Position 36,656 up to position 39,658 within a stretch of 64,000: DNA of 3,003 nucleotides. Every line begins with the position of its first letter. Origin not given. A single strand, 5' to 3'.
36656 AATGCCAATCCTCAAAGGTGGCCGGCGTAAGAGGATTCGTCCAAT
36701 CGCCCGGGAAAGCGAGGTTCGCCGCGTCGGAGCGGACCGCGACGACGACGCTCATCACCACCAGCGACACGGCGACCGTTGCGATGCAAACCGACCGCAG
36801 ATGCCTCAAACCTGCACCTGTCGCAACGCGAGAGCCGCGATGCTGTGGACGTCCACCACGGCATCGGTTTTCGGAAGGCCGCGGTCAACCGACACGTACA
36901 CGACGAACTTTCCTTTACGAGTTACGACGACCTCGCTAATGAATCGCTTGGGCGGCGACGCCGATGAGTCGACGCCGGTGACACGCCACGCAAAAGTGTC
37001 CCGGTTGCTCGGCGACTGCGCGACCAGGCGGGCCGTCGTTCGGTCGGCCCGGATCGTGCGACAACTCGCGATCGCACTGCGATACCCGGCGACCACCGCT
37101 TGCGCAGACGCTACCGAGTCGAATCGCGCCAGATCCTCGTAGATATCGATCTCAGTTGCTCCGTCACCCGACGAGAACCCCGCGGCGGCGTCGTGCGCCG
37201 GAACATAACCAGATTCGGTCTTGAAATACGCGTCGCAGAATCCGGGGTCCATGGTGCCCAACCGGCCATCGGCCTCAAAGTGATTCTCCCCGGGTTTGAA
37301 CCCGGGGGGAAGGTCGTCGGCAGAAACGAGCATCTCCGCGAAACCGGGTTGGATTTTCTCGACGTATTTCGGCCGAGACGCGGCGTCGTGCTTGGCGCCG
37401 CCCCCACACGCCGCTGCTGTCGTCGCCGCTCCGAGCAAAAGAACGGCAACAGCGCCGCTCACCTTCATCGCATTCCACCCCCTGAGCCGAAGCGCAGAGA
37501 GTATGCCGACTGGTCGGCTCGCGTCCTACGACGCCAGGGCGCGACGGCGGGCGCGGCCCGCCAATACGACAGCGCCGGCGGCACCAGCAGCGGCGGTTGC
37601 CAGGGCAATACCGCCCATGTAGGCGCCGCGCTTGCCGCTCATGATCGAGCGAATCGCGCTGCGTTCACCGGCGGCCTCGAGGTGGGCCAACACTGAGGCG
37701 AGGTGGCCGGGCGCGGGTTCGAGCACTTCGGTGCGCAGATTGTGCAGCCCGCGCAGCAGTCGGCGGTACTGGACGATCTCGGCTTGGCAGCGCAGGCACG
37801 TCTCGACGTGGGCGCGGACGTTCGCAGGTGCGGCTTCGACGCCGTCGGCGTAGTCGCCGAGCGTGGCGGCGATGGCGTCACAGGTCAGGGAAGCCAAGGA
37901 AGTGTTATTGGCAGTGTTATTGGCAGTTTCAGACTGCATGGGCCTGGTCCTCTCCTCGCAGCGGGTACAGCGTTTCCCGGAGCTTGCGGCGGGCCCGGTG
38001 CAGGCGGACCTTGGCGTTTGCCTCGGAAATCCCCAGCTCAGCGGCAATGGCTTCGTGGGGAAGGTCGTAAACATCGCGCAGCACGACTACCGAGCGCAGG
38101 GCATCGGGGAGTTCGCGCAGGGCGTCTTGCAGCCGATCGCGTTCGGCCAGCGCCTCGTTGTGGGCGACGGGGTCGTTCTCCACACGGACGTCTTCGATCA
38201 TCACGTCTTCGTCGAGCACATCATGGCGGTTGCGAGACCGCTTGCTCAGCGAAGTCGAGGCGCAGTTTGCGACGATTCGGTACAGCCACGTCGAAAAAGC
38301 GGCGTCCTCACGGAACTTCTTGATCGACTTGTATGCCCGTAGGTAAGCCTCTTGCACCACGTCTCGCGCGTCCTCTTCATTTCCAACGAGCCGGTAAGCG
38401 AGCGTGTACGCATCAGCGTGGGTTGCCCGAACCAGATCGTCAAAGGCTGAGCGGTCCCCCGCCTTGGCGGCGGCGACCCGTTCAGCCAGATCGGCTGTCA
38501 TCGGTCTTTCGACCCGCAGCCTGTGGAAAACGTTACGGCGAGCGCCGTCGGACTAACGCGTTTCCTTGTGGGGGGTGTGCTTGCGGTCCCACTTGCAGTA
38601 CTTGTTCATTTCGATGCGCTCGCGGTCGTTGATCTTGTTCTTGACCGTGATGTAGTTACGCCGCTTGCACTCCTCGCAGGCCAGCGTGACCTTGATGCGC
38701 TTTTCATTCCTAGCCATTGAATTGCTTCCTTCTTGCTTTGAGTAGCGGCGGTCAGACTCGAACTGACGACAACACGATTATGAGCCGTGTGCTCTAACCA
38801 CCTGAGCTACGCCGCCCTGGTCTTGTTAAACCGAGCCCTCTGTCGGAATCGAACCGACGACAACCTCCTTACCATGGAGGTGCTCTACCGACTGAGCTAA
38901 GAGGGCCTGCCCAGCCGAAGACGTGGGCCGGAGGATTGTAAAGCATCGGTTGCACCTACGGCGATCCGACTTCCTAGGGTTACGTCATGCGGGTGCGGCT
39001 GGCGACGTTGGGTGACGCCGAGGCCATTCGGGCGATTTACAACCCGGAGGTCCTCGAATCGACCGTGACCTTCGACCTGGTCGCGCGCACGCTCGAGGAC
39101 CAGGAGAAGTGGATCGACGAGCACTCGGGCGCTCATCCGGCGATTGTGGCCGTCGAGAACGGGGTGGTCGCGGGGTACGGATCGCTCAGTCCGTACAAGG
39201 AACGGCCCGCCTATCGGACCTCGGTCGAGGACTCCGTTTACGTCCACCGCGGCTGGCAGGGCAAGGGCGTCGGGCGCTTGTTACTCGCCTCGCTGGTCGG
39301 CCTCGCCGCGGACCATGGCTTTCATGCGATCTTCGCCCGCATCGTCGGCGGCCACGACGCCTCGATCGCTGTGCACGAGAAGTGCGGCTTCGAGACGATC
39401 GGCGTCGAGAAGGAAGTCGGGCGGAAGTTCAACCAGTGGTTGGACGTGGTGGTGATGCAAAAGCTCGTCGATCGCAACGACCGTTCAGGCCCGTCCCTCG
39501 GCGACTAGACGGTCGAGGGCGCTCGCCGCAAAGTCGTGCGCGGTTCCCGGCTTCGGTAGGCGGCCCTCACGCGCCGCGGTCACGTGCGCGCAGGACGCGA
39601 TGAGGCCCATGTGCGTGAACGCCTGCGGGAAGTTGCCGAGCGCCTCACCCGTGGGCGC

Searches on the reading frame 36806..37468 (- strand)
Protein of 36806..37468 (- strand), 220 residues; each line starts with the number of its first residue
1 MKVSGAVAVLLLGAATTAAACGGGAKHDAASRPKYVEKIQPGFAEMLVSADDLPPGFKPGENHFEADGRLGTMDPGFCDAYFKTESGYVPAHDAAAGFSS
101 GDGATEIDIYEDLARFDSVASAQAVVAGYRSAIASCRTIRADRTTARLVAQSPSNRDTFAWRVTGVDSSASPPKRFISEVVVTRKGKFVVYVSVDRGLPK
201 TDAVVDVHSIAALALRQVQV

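Call 40: search_protein_families(library=pfam, proteins=[window:36806-37468:-], max_evalue=0.001)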
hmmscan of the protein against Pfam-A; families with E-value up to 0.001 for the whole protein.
window:36806-37468:- (220 aa): 1 family
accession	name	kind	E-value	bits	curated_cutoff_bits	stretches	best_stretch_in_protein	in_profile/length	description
PF14032.12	PknH_C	-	0.00015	22.2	27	1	99-207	70-180/187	PknH-like extracellular domain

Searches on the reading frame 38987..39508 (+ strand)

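Call 40: search_protein_families(library=pfam, proteins=[window:38987-39508:+], max_evalue=0.001)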
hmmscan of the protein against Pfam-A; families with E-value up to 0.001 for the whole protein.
window:38987-39508:+ (173 aa): 6 families
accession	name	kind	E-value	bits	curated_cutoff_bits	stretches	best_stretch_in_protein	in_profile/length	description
PF13420.13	Acetyltransf_4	-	1.8e-19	70.7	24.3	1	4-155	2-154/155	Acetyltransferase (GNAT) domain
PF00583.31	Acetyltransf_1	-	6.5e-18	65.5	20.7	1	37-135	19-116/116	Acetyltransferase (GNAT) family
PF13302.13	Acetyltransf_3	-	1.7e-11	45.4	25.4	1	3-136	4-138/138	Acetyltransferase (GNAT) domain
PF13508.13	Acetyltransf_7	-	1.9e-09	38.2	27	1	53-136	6-83/84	Acetyltransferase (GNAT) domain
PF13673.13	Acetyltransf_10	-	2e-07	31.4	23.6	1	47-144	28-116/128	Acetyltransferase (GNAT) domain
PF08445.16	FR47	-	0.00087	19.7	22.1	0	83-138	26-80/86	FR47-like protein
